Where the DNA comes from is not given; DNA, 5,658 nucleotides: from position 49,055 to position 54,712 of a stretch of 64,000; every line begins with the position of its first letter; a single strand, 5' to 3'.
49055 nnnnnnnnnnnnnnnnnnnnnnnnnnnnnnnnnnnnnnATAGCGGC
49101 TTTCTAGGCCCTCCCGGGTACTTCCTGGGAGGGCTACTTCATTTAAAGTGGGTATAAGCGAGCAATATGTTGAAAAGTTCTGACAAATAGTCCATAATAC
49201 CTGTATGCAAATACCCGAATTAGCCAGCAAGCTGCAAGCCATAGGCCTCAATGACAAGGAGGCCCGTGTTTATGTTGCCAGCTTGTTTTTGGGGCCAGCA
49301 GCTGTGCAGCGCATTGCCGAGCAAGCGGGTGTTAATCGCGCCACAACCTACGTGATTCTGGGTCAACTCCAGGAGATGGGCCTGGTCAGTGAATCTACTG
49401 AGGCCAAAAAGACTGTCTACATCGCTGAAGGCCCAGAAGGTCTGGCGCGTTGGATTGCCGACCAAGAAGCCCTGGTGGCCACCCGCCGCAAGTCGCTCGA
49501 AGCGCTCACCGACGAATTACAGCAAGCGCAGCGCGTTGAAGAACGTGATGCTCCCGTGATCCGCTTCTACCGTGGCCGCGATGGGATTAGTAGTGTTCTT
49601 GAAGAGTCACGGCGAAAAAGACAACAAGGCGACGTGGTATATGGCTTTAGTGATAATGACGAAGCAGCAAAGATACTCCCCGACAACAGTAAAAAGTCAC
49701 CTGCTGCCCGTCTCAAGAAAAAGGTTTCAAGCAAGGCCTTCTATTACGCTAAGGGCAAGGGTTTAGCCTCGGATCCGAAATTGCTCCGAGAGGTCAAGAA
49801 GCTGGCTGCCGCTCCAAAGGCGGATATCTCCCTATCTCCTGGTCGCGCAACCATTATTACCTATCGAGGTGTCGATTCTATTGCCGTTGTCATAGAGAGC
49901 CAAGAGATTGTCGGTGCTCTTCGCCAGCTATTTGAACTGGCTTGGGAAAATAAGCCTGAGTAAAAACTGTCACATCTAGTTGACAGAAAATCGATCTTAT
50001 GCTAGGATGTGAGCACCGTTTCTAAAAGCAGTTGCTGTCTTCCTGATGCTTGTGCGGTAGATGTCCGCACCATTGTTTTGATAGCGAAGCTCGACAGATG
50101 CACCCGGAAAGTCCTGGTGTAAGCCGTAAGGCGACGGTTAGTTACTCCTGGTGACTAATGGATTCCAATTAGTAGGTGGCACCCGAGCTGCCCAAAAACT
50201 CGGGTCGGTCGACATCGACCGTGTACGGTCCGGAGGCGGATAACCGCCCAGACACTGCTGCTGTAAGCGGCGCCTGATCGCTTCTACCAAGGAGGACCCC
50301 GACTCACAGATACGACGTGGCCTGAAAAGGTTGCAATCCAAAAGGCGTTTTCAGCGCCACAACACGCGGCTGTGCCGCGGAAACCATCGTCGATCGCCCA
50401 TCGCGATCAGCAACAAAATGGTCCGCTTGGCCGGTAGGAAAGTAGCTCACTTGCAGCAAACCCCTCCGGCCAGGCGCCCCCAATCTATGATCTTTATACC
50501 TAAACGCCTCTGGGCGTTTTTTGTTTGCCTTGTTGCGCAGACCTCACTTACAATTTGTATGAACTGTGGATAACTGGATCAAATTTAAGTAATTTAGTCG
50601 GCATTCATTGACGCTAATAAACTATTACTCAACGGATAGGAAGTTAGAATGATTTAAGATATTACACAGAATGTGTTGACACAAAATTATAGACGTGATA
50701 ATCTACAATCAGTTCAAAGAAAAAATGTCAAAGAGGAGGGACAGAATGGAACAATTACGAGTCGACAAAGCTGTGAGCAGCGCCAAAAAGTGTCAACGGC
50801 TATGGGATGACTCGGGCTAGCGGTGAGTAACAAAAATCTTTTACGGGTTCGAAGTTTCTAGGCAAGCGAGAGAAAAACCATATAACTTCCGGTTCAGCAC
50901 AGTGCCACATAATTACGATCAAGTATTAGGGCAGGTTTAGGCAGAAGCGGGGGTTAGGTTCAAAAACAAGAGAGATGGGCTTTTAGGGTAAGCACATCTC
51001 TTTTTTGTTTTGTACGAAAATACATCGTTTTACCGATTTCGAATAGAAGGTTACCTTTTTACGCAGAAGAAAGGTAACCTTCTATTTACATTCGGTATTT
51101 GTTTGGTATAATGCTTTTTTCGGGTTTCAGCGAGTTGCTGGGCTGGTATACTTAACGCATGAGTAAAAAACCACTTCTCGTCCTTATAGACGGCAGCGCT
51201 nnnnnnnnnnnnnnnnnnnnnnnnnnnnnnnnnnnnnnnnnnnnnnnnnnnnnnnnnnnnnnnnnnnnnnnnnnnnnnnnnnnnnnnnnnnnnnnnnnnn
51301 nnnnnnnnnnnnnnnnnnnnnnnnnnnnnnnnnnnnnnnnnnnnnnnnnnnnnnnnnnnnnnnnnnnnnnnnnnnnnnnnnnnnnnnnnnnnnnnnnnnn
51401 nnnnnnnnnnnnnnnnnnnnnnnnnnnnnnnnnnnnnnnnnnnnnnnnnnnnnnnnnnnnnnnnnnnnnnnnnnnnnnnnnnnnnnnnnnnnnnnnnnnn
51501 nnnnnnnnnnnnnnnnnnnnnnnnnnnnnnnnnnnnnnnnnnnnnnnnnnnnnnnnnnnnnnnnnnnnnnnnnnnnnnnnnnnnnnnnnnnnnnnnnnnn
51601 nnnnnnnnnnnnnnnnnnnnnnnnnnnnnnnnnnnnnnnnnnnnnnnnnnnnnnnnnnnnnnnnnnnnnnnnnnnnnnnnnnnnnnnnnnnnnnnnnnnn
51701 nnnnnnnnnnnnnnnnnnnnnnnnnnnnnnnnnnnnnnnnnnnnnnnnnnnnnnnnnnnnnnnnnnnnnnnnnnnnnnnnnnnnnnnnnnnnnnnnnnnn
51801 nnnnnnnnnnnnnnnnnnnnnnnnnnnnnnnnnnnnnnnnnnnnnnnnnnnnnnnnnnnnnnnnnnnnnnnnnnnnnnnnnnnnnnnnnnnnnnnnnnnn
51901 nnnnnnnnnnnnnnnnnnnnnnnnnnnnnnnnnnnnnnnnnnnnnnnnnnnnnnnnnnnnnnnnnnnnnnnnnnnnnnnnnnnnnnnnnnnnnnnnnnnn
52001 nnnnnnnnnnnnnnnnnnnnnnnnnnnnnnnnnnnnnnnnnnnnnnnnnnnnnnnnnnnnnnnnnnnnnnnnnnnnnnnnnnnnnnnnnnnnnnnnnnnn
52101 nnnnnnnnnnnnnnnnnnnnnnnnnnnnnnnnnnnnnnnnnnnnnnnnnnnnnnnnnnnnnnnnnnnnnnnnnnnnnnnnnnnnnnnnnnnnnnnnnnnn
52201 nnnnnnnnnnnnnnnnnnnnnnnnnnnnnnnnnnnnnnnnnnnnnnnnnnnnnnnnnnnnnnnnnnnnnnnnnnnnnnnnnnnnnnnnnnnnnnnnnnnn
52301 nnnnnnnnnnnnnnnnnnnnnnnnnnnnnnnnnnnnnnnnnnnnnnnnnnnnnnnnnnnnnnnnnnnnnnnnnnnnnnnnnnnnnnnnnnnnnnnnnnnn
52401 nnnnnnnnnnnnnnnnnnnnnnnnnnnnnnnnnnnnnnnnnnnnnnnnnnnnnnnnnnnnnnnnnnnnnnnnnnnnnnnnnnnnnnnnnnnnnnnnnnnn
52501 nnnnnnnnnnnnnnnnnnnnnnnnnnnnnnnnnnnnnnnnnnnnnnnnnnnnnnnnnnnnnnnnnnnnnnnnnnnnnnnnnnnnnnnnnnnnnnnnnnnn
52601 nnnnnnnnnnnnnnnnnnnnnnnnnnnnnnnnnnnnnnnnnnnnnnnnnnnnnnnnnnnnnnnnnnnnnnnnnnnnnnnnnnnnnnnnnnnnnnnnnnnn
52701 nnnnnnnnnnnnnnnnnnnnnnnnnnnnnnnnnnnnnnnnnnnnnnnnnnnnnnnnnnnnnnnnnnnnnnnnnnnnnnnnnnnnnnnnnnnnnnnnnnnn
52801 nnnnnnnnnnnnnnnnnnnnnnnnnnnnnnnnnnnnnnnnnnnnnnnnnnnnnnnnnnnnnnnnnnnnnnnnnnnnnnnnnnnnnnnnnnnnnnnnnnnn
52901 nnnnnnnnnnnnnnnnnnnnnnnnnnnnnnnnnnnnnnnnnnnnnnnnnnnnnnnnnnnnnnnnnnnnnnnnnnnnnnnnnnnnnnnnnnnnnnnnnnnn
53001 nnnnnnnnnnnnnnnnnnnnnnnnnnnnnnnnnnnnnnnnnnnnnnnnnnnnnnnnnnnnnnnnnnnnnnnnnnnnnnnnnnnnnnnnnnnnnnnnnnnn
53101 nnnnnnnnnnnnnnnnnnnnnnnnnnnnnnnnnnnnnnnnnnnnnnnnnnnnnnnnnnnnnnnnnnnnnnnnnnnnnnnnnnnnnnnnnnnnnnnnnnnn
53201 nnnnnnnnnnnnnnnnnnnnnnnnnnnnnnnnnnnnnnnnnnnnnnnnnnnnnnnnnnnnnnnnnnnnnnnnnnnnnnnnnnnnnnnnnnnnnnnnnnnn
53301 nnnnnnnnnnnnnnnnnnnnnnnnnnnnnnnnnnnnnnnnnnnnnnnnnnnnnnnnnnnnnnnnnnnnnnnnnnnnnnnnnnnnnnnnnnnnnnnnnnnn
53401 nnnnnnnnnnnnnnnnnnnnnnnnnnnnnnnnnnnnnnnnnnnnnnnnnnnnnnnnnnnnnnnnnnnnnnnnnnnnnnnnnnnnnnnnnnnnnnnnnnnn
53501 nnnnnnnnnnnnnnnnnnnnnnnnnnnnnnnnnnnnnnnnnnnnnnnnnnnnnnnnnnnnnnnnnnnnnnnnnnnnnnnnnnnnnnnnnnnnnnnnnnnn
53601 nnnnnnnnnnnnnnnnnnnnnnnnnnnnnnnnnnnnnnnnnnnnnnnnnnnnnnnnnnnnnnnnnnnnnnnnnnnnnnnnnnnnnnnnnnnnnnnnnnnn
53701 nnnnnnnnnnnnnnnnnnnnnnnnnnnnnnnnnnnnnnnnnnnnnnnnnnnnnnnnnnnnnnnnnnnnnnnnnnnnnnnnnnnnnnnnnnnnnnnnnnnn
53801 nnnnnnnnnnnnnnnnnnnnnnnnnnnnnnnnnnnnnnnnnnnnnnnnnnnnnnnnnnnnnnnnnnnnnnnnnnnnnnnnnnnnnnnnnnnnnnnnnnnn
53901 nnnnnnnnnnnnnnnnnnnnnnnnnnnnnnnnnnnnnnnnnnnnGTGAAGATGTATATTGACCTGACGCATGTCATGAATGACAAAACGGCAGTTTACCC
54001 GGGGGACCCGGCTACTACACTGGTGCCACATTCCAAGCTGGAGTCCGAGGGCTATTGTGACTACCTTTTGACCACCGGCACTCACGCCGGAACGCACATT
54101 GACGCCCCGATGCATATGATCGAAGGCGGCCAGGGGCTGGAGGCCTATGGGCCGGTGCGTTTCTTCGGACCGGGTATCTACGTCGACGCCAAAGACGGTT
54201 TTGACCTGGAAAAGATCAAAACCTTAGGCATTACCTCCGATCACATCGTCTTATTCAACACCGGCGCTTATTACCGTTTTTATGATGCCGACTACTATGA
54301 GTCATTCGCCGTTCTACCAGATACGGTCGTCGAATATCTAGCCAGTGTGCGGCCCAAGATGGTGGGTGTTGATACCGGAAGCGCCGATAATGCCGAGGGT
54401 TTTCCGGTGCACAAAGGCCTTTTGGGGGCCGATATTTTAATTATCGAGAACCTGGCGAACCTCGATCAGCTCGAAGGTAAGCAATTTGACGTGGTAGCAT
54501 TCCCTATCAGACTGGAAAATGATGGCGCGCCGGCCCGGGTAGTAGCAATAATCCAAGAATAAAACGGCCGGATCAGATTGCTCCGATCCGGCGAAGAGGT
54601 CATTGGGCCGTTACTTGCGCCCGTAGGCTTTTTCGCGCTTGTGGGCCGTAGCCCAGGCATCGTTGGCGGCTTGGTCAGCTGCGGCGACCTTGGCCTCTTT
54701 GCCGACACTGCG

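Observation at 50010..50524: ~515-nt promoter-to-terminator unit with no ORF: candidate structured RNA (possibly a divergent RNase P RNA)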

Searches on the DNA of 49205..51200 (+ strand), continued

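Call 66: search_dna_similar(query=window:50010-50524:+, collection=phages, mode=distant, max_evalue=0.01, max_rows=10)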
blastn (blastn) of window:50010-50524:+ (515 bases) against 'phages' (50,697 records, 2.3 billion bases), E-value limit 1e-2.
No match.

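Call 74: search_rna_families(source=L047, start=4760, end=7100, threshold=evalue, max_evalue=1, show_alignments=2)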
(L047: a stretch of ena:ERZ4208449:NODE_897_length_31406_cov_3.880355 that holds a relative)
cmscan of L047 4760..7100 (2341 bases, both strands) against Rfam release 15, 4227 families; matches with E-value up to 1: 10.
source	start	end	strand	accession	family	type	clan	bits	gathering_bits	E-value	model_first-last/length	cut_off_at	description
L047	6515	6596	+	RF00023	tmRNA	Gene;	CL00001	52.1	47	4.3e-19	1-374/374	no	transfer-messenger RNA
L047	6939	6995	+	RF00008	Hammerhead_3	Gene; ribozyme;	CL00010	41.5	48.5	4.7e-07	1-54/54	no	Hammerhead ribozyme (type III)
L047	6099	6153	+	RF00008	Hammerhead_3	Gene; ribozyme;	CL00010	40.9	48.5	6.8e-07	1-54/54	no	Hammerhead ribozyme (type III)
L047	6565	6634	+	RF04321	tmRNA_permuted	Gene;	-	33.3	47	0.00019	32-106/213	no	permuted transfer-messenger RNA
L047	5126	5192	-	RF02064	STnc370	Gene; sRNA;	-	27.9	54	0.55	1-71/71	no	Enterobacterial sRNA STnc370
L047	5074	5162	+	RF00106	RNAI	Gene; antisense;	-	26.6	47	0.031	1-102/102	no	RNAI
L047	6515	6592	+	RF01684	mascRNA-menRNA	Gene;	-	23.6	42.5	0.086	1-56/56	no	MALAT1-associated small cytoplasmic RNA/MEN beta RNA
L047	6995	7079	-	RF01028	mir-633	Gene; miRNA;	-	21.9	90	0.29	1-85/85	no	mir-633 microRNA precursor family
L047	6061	6251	-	RF01249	snR190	Gene; snRNA; snoRNA; CD-box;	CL00044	21.7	40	0.033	1-198/198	no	Small nucleolar RNA snR190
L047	5085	5159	+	RF01394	isrK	Gene; sRNA;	-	19.5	50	0.27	1-77/77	no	isrK Hfq binding RNA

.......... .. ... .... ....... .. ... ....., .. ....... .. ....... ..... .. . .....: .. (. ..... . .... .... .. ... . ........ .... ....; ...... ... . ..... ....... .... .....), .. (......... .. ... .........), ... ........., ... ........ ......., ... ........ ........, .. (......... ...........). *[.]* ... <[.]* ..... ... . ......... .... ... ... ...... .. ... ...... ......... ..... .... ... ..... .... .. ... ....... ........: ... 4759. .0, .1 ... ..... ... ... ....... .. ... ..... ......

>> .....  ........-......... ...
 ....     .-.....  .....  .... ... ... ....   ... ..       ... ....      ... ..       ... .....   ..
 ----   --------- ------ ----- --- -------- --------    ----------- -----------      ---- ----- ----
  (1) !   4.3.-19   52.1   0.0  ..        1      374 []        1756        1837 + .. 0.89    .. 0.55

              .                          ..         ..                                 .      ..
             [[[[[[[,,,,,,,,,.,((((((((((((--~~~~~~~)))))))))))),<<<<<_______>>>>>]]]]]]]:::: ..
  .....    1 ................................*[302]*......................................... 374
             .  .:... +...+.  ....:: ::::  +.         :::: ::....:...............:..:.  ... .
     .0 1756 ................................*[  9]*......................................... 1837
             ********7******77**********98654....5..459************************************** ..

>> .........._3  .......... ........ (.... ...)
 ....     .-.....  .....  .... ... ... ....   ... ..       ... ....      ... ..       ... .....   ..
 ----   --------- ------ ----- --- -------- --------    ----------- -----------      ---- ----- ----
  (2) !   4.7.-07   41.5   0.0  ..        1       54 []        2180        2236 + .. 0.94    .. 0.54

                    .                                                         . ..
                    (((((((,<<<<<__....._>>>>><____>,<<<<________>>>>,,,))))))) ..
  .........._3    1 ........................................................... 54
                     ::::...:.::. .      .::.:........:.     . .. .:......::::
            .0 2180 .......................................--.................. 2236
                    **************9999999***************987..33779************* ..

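Call 92: search_rna_families(source=window, start=50005, end=50530, threshold=evalue, max_evalue=10, show_alignments=0)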
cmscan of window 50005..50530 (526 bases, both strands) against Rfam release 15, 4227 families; matches with E-value up to 10: 4.
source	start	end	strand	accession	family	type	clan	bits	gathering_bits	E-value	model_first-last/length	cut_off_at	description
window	50492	50530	-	RF02084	STnc130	Gene; sRNA;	-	18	55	4.3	97-135/135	5'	Enterobacteria sRNA STnc130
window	50173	50301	-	RF02828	Scr3920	Gene; sRNA;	-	17.1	88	0.67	1-125/125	no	Streptomyces RNA 3920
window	50265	50373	+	RF01630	ceN40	Gene; snRNA; snoRNA; CD-box;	-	13.6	35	1.6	1-123/123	no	Nematode snoRNA ceN40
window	50032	50092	-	RF03142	L2-Alphaproteobacteria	Cis-reg; leader;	-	13.1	37.8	1.2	1-66/66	no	L2-Alphaproteobacteria ribosomal protein leader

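Call 104: build_rna_model(alignment_id=A4)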
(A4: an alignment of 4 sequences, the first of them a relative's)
Model R1 built from alignment A4 (4 sequences, 138 columns); structure: RNAalifold consensus.
model positions 114; base pairs 21; branch points 2; effective number of sequences 2.21; information 0.59 bits per position. Calibrated on 0.2 Mb of random sequence (short: E-values are rough).
structure used (alignment columns):
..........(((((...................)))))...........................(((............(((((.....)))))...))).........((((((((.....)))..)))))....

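Call 105: search_with_rna_model(model_id=R1, sources=[window, L023, L025, L027, L042, L043, L045, L047, L048, L050, L052], max_evalue=10, show_alignments=0)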
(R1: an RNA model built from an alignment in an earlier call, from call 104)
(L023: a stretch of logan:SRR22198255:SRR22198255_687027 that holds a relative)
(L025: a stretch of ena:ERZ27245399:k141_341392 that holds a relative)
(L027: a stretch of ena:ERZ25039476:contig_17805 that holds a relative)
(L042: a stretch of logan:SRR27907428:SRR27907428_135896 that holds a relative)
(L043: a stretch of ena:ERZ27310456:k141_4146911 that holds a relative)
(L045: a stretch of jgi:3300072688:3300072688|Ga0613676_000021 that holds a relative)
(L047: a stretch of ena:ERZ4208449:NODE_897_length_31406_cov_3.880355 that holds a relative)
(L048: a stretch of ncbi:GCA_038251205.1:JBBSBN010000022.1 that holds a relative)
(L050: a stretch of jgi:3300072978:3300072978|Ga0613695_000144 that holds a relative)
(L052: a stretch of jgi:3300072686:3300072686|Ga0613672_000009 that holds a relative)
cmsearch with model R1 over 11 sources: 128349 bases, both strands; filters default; matches with E-value up to 10: 4.
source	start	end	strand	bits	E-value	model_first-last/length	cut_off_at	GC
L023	4814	4925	+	111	1e-27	1-114/114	no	0.6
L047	4815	4932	+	106.2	1.9e-26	1-114/114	no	0.52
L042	2933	3047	+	86.4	3.2e-21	1-114/114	no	0.58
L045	4812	4929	+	80.2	1.4e-19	1-114/114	no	0.7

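Call 106: search_with_rna_model(model_id=R1, source=window, start=49900, end=51200, filters=off, max_evalue=10, show_alignments=2)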
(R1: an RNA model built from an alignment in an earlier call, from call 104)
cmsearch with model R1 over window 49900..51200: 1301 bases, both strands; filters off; matches with E-value up to 10: 15.
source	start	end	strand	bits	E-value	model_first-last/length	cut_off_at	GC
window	49970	50124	+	5.3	0.096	1-114/114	no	0.47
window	50699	50746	+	2.7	0.45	1-114/114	no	0.33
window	50883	50999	+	0.9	1.4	1-114/114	no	0.45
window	51128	51140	+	0.1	2.2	94-106/114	no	0.62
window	50468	50478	+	-0.7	3.7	95-105/114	no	0.91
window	50988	51046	-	-1.1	4.7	1-114/114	no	0.32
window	50584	50599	-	-1.1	4.8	9-24/114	no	0.19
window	51125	51137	-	-1.3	5.3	12-24/114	no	0.46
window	50163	50177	-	-1.5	5.7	10-24/114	no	0.33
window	50578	50598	+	-1.6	6.3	57-77/114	no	0.14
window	50485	50572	-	-1.7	6.5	1-114/114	no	0.41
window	50287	50295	+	-1.8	7.2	63-71/114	no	0.67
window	50489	50504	+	-2.1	8.6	9-24/114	no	0.25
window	50323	50376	+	-2.3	9.4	30-80/114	no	0.54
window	50839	50852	-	-2.3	9.6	11-24/114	no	0.43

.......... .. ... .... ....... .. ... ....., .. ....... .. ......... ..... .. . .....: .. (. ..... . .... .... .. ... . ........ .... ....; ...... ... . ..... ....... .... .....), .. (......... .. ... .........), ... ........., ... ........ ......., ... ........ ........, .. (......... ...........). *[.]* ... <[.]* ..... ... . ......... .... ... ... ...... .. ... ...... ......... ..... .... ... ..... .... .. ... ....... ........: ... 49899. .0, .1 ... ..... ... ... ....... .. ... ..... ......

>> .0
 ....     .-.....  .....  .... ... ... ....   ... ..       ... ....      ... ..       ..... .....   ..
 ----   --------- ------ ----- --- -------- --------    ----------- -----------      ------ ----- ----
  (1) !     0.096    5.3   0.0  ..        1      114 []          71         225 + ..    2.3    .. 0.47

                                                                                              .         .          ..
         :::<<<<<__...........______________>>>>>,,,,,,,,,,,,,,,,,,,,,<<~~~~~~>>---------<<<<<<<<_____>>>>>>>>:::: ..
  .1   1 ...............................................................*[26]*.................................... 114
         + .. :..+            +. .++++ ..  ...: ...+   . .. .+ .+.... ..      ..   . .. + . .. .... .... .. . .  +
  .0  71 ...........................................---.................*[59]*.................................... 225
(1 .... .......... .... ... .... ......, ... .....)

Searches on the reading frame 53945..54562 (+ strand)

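Call 12: search_protein_families(library=pfam, proteins=[window:53945-54562:+])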
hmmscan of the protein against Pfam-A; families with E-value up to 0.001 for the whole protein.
window:53945-54562:+ (205 aa): 1 family
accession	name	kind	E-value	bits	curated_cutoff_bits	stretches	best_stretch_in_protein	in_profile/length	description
PF04199.19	Cyclase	-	1.1e-21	78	23.1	1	5-148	1-141/142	Putative cyclase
